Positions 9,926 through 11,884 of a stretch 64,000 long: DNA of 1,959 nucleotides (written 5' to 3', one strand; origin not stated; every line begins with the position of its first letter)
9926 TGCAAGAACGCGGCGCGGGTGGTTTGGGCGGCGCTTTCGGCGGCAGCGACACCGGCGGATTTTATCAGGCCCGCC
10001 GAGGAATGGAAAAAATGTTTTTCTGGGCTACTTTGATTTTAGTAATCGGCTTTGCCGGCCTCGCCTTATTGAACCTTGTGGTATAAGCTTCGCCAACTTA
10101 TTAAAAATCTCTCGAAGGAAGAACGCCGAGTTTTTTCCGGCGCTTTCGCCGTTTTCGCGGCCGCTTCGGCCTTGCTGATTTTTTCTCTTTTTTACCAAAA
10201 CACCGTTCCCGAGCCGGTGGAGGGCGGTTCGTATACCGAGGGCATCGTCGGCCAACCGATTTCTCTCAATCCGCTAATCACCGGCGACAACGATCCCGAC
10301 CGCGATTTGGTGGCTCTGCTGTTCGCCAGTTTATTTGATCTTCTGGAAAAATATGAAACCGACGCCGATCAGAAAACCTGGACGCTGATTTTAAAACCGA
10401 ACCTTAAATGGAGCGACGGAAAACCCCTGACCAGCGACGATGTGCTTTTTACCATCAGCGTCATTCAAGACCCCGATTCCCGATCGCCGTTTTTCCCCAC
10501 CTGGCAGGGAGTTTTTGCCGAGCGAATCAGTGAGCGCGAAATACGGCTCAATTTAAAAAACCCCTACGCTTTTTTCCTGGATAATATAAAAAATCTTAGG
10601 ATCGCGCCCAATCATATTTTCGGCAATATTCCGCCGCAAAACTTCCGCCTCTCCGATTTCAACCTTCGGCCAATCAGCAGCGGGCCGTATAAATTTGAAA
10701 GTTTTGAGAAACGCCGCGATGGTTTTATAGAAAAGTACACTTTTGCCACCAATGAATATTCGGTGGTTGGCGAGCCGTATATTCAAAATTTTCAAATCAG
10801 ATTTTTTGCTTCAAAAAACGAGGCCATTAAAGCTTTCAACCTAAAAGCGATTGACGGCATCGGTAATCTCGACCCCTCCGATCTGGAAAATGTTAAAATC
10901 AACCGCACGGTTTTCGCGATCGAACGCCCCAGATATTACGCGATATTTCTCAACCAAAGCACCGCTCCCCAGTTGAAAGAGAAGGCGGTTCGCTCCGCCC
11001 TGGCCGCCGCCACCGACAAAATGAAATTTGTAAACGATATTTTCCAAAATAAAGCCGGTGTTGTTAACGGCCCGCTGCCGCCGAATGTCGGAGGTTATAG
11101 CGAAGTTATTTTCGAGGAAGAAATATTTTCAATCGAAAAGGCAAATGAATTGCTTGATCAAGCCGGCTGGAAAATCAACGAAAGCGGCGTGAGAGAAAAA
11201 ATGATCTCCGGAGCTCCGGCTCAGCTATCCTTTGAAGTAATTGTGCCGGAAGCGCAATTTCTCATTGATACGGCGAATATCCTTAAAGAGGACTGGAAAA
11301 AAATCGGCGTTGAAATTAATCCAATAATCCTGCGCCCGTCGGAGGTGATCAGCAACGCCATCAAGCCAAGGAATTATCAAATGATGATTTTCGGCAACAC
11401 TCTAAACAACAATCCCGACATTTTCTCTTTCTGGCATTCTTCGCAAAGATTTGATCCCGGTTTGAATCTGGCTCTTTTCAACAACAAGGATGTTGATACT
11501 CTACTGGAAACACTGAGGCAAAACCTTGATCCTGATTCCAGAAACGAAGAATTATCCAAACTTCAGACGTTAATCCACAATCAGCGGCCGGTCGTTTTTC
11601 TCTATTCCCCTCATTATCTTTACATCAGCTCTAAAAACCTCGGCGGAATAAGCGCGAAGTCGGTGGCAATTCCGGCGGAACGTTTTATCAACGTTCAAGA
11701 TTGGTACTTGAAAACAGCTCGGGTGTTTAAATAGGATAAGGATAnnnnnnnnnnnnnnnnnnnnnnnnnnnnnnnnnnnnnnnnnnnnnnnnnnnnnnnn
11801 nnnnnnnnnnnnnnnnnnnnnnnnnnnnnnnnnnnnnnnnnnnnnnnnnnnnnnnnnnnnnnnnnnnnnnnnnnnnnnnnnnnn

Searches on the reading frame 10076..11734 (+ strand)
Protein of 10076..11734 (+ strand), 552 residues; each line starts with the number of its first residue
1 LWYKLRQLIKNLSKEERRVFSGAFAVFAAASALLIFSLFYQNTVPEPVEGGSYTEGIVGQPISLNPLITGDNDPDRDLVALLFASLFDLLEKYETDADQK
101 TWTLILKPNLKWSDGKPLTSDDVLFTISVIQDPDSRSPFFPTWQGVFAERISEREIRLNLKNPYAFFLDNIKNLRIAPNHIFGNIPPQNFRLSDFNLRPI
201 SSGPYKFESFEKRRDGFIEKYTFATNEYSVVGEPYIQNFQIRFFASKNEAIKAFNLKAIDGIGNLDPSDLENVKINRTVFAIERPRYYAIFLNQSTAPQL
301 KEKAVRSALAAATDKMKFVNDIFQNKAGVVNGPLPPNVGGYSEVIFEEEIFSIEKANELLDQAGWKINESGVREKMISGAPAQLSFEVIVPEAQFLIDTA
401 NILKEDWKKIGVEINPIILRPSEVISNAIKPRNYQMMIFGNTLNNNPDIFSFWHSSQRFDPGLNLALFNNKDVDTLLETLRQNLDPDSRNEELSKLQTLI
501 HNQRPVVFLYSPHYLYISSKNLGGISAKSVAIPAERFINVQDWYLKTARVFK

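Call 90: search_protein_families(library=pfam, proteins=[window:10076-11734:+], max_evalue=0.00001)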
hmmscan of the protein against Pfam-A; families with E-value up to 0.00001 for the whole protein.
window:10076-11734:+ (552 aa): 1 family
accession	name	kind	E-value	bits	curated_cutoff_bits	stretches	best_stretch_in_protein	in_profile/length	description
PF00496.27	SBP_bac_5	-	2.4e-63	214.9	32.4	1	88-454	5-359/368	Bacterial extracellular solute-binding proteins, family 5 Middle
